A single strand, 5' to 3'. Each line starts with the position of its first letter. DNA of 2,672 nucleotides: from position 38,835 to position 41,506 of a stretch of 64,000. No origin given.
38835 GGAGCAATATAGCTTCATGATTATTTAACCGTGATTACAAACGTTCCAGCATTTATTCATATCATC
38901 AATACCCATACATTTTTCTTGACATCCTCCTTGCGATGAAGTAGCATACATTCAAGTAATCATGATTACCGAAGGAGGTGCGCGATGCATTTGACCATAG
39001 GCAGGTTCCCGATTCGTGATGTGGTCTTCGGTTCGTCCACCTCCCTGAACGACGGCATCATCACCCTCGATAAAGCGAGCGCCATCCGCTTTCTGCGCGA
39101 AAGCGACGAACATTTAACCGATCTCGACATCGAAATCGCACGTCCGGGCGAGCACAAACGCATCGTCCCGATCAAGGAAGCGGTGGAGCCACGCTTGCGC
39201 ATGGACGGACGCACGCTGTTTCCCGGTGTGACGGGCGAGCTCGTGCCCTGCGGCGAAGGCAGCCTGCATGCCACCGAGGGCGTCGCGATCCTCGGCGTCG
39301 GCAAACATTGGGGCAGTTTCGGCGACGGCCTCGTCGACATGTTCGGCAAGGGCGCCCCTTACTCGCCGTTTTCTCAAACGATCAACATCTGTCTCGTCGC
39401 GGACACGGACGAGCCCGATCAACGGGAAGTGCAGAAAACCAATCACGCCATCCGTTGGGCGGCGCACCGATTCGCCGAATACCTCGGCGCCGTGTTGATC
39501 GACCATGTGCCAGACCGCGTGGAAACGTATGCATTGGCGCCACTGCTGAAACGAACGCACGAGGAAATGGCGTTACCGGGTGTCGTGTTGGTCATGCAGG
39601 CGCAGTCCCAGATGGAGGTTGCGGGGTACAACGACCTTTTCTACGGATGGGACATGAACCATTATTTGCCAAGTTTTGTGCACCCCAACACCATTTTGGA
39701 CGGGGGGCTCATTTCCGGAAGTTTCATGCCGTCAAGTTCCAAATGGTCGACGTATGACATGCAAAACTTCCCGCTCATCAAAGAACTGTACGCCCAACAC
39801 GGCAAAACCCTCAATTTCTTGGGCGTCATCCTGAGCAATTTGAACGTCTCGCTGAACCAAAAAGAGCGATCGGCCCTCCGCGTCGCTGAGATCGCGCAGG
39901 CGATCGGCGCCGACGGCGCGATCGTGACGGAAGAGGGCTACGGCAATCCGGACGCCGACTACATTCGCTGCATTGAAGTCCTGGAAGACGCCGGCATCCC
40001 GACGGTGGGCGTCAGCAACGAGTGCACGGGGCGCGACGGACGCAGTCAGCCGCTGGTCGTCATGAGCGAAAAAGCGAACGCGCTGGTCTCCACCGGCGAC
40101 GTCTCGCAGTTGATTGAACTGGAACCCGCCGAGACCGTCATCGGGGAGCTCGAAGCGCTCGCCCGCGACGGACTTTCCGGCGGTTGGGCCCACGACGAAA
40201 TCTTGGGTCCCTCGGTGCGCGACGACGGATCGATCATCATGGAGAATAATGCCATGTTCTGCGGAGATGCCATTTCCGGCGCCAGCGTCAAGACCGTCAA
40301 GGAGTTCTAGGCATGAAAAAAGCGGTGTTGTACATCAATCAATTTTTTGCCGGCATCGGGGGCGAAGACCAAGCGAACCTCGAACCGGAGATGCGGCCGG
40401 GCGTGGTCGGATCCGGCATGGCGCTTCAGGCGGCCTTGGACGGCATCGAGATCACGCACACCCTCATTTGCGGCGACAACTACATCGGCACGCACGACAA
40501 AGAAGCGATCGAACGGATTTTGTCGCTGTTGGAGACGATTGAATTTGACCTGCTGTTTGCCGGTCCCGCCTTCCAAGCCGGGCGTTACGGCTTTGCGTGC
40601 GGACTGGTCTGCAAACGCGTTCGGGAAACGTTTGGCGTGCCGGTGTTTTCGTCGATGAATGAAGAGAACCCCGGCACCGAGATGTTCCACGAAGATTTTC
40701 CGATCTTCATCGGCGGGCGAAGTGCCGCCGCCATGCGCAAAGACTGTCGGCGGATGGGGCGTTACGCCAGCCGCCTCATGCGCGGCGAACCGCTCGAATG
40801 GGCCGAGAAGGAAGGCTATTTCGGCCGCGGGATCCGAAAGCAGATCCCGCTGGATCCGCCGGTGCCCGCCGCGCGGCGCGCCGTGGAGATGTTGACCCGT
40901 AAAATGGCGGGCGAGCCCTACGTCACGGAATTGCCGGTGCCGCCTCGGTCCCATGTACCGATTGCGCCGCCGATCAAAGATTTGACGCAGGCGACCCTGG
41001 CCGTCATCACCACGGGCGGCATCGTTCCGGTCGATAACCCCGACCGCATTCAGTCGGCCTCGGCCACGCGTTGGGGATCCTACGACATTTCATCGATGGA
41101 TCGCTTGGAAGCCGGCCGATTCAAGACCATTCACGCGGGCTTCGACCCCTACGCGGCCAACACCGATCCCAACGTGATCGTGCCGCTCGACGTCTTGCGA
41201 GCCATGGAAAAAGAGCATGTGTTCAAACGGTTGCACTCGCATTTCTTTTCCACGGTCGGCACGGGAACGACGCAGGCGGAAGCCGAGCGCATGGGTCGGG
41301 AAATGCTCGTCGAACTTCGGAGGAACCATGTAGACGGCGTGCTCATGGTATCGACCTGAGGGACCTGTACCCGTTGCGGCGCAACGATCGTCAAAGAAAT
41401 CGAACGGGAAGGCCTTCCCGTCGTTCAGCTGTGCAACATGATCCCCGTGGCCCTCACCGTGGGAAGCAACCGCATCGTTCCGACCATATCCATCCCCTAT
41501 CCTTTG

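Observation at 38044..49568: Second GrdE/GrdB-type selenoprotein reductase wired to an Opp-type importer and two amidohydrolases: candidate new Stickland-like acceptor pathway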

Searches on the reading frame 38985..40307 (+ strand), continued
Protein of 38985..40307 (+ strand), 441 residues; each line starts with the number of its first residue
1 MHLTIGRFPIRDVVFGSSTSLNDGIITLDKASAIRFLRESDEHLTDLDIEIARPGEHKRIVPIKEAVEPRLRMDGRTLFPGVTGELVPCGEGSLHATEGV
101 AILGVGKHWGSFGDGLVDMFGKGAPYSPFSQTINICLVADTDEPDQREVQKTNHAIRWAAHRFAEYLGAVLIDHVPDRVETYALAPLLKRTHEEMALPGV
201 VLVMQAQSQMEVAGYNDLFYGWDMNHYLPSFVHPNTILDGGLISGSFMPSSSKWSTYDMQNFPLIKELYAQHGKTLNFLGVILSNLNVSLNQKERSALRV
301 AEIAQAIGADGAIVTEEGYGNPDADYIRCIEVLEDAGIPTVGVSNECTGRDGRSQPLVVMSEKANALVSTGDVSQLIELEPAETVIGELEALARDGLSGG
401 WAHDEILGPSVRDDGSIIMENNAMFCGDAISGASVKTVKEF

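Call 86: search_protein_families(library=ncbifam, max_evalue=1e-10, proteins=[L001:12649-13515:+, L001:13528-14523:+, L001:15316-16902:+, L001:16918-18987:+])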
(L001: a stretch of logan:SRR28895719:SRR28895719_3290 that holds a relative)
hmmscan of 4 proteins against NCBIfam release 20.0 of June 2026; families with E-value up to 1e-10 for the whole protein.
L001:12649-13515:+ (289 aa): 4 families
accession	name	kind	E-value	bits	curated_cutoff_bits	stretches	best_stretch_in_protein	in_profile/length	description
NF052387.1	Lys_ferment_KCE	equivalog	1.3e-67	228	382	1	5-289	2-267/267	3-keto-5-aminohexanoate cleavage enzyme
NF053538.1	DixhxACActTsKce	equivalog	5.4e-58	196.5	430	2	138-289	146-302/310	3,5-dioxohexanoate:acetyl-CoA acetone transferase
NF052389.1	Lys_KAL_CLE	exception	9.1e-52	176.2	725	1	4-287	170-434/440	bifunctional 3-aminobutyryl-CoA ammonia lyase/3-keto-5-aminohexanoate cleavage enzyme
NF053568.1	3OXCoAcCUPNH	equivalog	7.3e-48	163.2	350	2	111-288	91-271/274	3-oxoadipate:acetyl-CoA acetyltransferase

L001:13528-14523:+ (332 aa): 19 families
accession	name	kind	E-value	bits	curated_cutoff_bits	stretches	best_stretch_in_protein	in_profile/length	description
NF005471.0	PRK07066.1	equivalog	2.7e-130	434.1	414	1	4-311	4-311/321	L-carnitine dehydrogenase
NF005716.0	PRK07531.1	equivalog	4.1e-126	421.6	592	1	7-319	4-321/495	carnitine 3-dehydrogenase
NF004783.0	PRK06129.1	equivalog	2.7e-64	217.6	347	1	8-309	3-308/315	3-hydroxyacyl-CoA dehydrogenase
NF042925.1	FHMPC_DH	equivalog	1.5e-46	159.1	500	1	9-233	2-227/304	5-formyl-3-hydroxy-2-methylpyridine 4-carboxylate 5-dehydrogenase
NF006143.0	PRK08293.1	equivalog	3.6e-36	124.9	312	1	5-220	2-222/291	3-hydroxyacyl-CoA dehydrogenase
NF006125.0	PRK08269.1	equivalog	1.8e-33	116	427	1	5-282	3-288/334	3-hydroxybutyryl-CoA dehydrogenase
NF006722.0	PRK09260.1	equivalog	6.3e-33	114.2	429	1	7-223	2-221/289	3-hydroxyacyl-CoA dehydrogenase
NF004474.0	PRK05808.1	subfamily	1.1e-32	113.4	408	1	6-224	2-222/283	3-hydroxybutyryl-CoA dehydrogenase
NF006124.0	PRK08268.1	subfamily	9.1e-30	104.1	508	1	4-227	4-229/507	3-hydroxyacyl-CoA dehydrogenase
NF004699.0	PRK06035.1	equivalog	2.2e-27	96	500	1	6-219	2-220/294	3-hydroxyacyl-CoA dehydrogenase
NF008727.0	PRK11730.1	equivalog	1e-26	93.5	870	1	3-207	309-515/717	fatty acid oxidation complex subunit alpha FadB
NF005875.0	PRK07819.1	subfamily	4.1e-24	85.5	319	1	5-225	3-227/287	3-hydroxybutyryl-CoA dehydrogenase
NF005715.0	PRK07530.1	equivalog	7.5e-24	84.6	420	1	5-225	2-224/292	3-hydroxybutyryl-CoA dehydrogenase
TIGR02437.1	FadB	equivalog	3.8e-23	81.8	933.55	1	3-208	309-516/714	fatty acid oxidation complex subunit alpha FadB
TIGR02279.1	PaaC-3OHAcCoADH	equivalog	8.5e-22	77.7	669.4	1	8-227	6-227/503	3-hydroxyacyl-CoA dehydrogenase PaaH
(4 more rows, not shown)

L001:15316-16902:+ (529 aa): 5 families
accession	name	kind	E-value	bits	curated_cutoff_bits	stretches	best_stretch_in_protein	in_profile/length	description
TIGR00813.1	sss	superfamily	1.7e-34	119.6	184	1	32-428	1-411/411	sodium/solute symporter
TIGR03648.1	Na_symport_lg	subfamily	1e-29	103.4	320.75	2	7-213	4-205/547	VC_2705 family sodium/solute symporter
TIGR02119.1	panF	equivalog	5.3e-25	88.4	328.05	1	6-471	5-468/471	sodium/pantothenate symporter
TIGR02121.1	Na_Pro_sym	equivalog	3e-22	79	515.5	1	5-466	4-464/488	sodium/proline symporter PutP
NF011948.0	PRK15419.1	equivalog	2.8e-13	49.5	955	1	8-435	11-444/502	sodium/proline symporter PutP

L001:16918-18987:+ (690 aa): 4 families
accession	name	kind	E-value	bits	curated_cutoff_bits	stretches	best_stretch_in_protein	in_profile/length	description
NF045492.1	HydPropCoALig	equivalog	1.3e-91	308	1300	2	5-437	250-681/700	3-hydroxypropionate--CoA ligase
NF045494.1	AcCoALig_Archglob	equivalog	4.1e-90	303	1200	2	3-447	218-657/665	acetate--CoA ligase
TIGR02717.1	AcCoA-syn-alpha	equivalog_domain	2.1e-80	270.6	567.15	1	3-451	1-445/447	acetate--CoA ligase alpha subunit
NF045493.1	HydDutCoALig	equivalog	1.8e-76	258.2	1300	1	3-669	3-682/698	4-hydroxybutyrate--CoA ligase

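Call 92: search_protein_families(library=pfam, max_evalue=0.00001, proteins=[L020:9019-10221:+, L020:10277-11749:+, L020:12037-12816:+, L020:12946-14415:+, L020:15081-16652:+, L020:16660-17517:-])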
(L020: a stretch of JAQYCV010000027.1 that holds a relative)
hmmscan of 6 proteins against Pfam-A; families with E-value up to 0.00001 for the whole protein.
L020:9019-10221:+ (401 aa): 2 families
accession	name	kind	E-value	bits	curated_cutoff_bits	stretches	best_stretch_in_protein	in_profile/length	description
PF01979.26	Amidohydro_1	-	1.7e-34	120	25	1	54-392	1-344/345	Amidohydrolase family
PF07969.17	Amidohydro_3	-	3.2e-14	53.7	29.7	1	190-374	254-450/472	Amidohydrolase family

L020:10277-11749:+ (491 aa): 1 family
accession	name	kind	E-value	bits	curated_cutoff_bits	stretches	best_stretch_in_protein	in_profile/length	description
PF03606.21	DcuC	-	7.3e-107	358.2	23.1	1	6-485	1-457/461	C4-dicarboxylate anaerobic carrier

L020:12037-12816:+ (260 aa): 1 family
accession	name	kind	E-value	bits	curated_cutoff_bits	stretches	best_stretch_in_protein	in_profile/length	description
PF12838.12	Fer4_7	-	9e-06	26.5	27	0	189-209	2-22/52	4Fe-4S dicluster domain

L020:12946-14415:+ (490 aa): 1 family
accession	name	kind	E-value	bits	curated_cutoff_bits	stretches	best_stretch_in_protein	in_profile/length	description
PF05525.19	Branch_AA_trans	-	3.1e-128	428.8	22.3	1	46-479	3-427/429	Branched-chain amino acid transport protein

L020:15081-16652:+ (524 aa): 8 families
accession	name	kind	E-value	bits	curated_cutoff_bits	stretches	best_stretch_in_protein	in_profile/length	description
PF00005.33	ABC_tran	-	8.4e-32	111.1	25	2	346-466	3-136/137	ABC transporter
PF13304.12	AAA_21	-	2.1e-14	54.8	27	0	358-379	3-24/304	AAA domain, putative AbiEii toxin, Type IV TA system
PF13476.12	AAA_23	-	1.4e-08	36.1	27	0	357-378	22-43/201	AAA domain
PF02463.25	SMC_N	-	2.2e-08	34.3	40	0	116-194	135-209/220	RecF/RecN/SMC N terminal domain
PF05729.18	NACHT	-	5.2e-08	33.3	26.7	0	357-386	3-32/167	NACHT domain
PF13401.12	AAA_22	-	3.1e-07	31.2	27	0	357-386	8-37/130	AAA domain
PF13521.12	AAA_28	-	7.6e-06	26.7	27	0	356-377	1-22/164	AAA domain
PF13555.12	AAA_29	-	9.7e-06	25.7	27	0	26-45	20-39/61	P-loop containing region of AAA domain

L020:16660-17517:- (286 aa): 2 families
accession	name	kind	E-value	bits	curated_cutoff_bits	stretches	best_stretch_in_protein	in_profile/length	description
PF01680.23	SOR_SNZ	-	4.1e-105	350.5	27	1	6-208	5-207/207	SOR/SNZ family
PF05690.20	ThiG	-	4.6e-08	33.1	23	0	191-252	166-225/247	Thiazole biosynthesis protein ThiG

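Call 94: search_protein_families(library=pfam, max_evalue=0.00001, proteins=[L051:5266-6558:+, L051:6589-7707:+, L051:8133-8972:+, L051:13531-15027:+, L051:15051-16244:+, L051:16350-17990:+, L051:18037-19581:+, L051:19578-20690:+])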
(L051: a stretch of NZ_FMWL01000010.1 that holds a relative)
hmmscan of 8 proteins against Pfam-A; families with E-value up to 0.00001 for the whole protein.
L051:5266-6558:+ (431 aa): 1 family
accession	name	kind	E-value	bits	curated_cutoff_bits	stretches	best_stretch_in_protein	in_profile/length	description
PF06808.19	DctM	-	8.4e-100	334.9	23.8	1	6-423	1-413/413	Tripartite ATP-independent periplasmic transporter, DctM component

L051:6589-7707:+ (373 aa): 1 family
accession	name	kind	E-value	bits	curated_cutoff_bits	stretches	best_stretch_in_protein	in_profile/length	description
PF03480.18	DctP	-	2.5e-65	221.1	23.4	1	76-354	2-281/286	Bacterial extracellular solute-binding protein, family 7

L051:8133-8972:+ (280 aa): 1 family
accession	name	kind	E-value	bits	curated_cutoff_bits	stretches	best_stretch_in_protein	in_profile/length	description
PF06831.19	H2TH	-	7.6e-11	42.3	34.7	1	141-229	3-88/93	Formamidopyrimidine-DNA glycosylase H2TH domain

L051:13531-15027:+ (499 aa): 1 family
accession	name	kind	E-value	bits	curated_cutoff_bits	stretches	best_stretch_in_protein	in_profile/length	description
PF03553.21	Na_H_antiporter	-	1.4e-56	192.5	23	1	180-476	1-302/303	Na+/H+ antiporter family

L051:15051-16244:+ (398 aa): 3 families
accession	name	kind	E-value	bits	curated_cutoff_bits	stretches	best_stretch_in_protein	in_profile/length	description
PF01546.33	Peptidase_M20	-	4.5e-28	99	24.6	1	75-390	1-204/206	Peptidase family M20/M25/M40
PF04389.22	Peptidase_M28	-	8.3e-08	32.6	21.3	1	60-146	1-68/193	Peptidase family M28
PF07687.19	M20_dimer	-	1e-07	32.3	21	1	187-287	2-102/107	Peptidase dimerisation domain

L051:16350-17990:+ (547 aa): 2 families
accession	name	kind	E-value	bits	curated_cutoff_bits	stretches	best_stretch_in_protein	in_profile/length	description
PF07969.17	Amidohydro_3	-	5e-108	363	29.7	1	51-537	1-472/472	Amidohydrolase family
PF01979.26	Amidohydro_1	-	8.9e-07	28.9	25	0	315-536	132-345/345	Amidohydrolase family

L051:18037-19581:+ (515 aa): 2 families
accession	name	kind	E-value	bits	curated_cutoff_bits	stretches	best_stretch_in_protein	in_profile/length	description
PF07969.17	Amidohydro_3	-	2e-71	242.3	29.7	1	51-507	3-472/472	Amidohydrolase family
PF01979.26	Amidohydro_1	-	5.6e-16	59.1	25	1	185-506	24-345/345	Amidohydrolase family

L051:19578-20690:+ (371 aa): 1 family
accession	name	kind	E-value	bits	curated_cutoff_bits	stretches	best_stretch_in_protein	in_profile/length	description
PF03704.23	BTAD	-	4.3e-10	40.6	22.1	1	125-240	33-142/146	Bacterial transcriptional activator domain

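Call 95: search_protein_families(library=ncbifam, max_evalue=0.000001, proteins=[L020:9019-10221:+, L020:10277-11749:+, L051:15051-16244:+, L051:13531-15027:+])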
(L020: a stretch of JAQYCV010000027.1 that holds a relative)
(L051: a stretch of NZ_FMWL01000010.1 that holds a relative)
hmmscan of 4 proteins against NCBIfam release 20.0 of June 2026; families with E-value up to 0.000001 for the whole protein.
L020:9019-10221:+ (401 aa): 17 families
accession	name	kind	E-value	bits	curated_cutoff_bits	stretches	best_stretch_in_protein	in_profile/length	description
NF051886.1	XaaProDiPepCaul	equivalog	3e-64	217.5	500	1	22-390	19-394/398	Xaa-Pro dipeptidase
NF011986.0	PRK15446.2-2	equivalog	7.4e-11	41.5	465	0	18-65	16-63/406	alpha-D-ribose 1-methylphosphonate 5-triphosphate diphosphatase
TIGR02318.1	phosphono_phnM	equivalog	1.2e-09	37.6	390.55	0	335-371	324-359/376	phosphonate metabolism protein PhnM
NF006056.0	PRK08204.1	subfamily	3.4e-09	36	391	0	330-371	341-382/449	hypothetical protein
NF005557.0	PRK07228.1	equivalog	6.9e-09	34.9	522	0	18-67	18-66/445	5'-deoxyadenosine deaminase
TIGR01224.1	hutI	equivalog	8.7e-09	34.7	298.15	0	21-71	3-54/377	imidazolonepropionase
NF006689.0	PRK09237.1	equivalog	8.7e-09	34.4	371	1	2-80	5-76/383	amidohydrolase/deacetylase family metallohydrolase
NF011990.0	PRK15446.2-6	subfamily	1.3e-08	34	233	0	336-394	331-383/390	alpha-D-ribose 1-methylphosphonate 5-triphosphate diphosphatase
NF006836.0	PRK09357.1-1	equivalog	5.5e-08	31.9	538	0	15-92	10-87/432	dihydroorotase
NF006679.0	PRK09228.1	subfamily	9.8e-08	31.1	351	0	18-67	28-80/433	guanine deaminase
NF011984.0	PRK15446.1-5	equivalog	1.2e-07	30.9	260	0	13-65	11-60/379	alpha-D-ribose 1-methylphosphonate 5-triphosphate diphosphatase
NF004636.0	PRK05985.1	subfamily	1.5e-07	30.6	408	0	16-69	12-64/398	amidohydrolase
TIGR03178.1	allantoinase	equivalog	2e-07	30.2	357.85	0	13-67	9-61/441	allantoinase AllB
NF006055.0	PRK08203.1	equivalog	2.8e-07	29.4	532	0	15-67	20-72/455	8-oxoguanine deaminase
NF006549.0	PRK09045.1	equivalog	3.1e-07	29.4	540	0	335-369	345-379/444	TRZ/ATZ family hydrolase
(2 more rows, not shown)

L020:10277-11749:+ (491 aa): 1 family
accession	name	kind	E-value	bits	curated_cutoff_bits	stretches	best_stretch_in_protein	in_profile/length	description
NF008611.1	PRK11588.1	equivalog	9.3e-74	248.9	500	2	72-270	94-291/492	putative basic amino acid antiporter YfcC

L051:15051-16244:+ (398 aa): 42 families (the best 25 are shown)
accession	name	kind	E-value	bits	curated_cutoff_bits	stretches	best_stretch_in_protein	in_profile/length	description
TIGR01910.1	DapE-ArgE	subfamily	4.4e-56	190.7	217.6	1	9-385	1-373/373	ArgE/DapE family deacylase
NF009555.0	PRK13004.1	equivalog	1.2e-41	142.9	321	1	4-391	13-392/399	YgeY family selenium metabolism-linked hydrolase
NF009558.0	PRK13013.1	equivalog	1.9e-41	142.2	428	1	4-229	14-240/429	acetylornithine deacetylase/succinyl-diaminopimelate desuccinylase family protein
NF006365.0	PRK08588.1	subfamily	1.3e-38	133.4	289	1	2-390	3-376/383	succinyl-diaminopimelate desuccinylase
NF009557.0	PRK13009.1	equivalog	1.3e-37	129.8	284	1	6-393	3-373/377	succinyl-diaminopimelate desuccinylase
NF006399.0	PRK08651.1-2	equivalog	1.7e-34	119.5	381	1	4-230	2-218/405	succinyl-diaminopimelate desuccinylase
NF005373.0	PRK06915.1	equivalog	1.4e-32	113.2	428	1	44-393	65-417/422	peptidase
NF005306.0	PRK06837.1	subfamily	1.4e-31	109.8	376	1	9-390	23-418/427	ArgE/DapE family deacylase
NF006400.0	PRK08651.1-3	equivalog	1.9e-30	106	374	1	9-394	13-406/410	succinyl-diaminopimelate desuccinylase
TIGR01246.1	dapE_proteo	equivalog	1.6e-27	96.5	361.8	1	11-391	4-367/370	succinyl-diaminopimelate desuccinylase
TIGR03526.1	selenium_YgeY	hypoth_equivalog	3e-26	92.2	321.5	1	5-387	12-386/395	YgeY family selenium metabolism-linked hydrolase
NF006398.0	PRK08651.1-1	equivalog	2.3e-25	89.4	439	1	4-391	10-397/403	succinyl-diaminopimelate desuccinylase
TIGR01892.1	AcOrn-deacetyl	equivalog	2.1e-24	86.2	297.7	1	12-388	3-363/365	acetylornithine deacetylase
TIGR01900.1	dapE-gram_pos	equivalog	5.7e-24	84.7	304.2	1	6-390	3-350/351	succinyl-diaminopimelate desuccinylase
NF005710.0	PRK07522.1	subfamily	2.8e-23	82.7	412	1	3-388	5-383/391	acetylornithine deacetylase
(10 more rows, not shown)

L051:13531-15027:+ (499 aa): 3 families
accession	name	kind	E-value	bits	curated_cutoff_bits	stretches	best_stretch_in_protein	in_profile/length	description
TIGR00931.1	antiport_nhaC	equivalog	4.3e-137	457.6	370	1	29-482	7-453/454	Na+/H+ antiporter NhaC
NF052307.1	ArgOrthExpArcD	equivalog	1.8e-110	370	650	1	24-481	15-467/469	arginine/ornithine antiporter ArcD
NF037994.1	DcuC_1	equivalog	6.4e-07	28.5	100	1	120-299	71-253/389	C4-dicarboxylate transporter DcuC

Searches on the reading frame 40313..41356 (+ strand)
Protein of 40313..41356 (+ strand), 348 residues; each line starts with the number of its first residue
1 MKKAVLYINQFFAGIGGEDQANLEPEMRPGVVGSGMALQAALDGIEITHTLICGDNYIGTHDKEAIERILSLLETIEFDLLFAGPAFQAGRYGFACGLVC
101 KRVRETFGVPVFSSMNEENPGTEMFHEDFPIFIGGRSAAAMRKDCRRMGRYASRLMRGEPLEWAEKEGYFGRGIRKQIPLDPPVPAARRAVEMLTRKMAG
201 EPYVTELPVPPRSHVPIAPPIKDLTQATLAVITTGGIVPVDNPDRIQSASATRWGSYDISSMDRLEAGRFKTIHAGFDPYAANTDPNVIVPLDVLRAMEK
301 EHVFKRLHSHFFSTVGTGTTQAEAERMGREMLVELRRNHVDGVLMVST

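Call 50: search_solved_structures(query=window:40313-41356:+, max_evalue=0.01)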
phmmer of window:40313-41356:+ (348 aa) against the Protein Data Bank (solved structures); distinct sequences matched with E-value up to 0.01: 0.
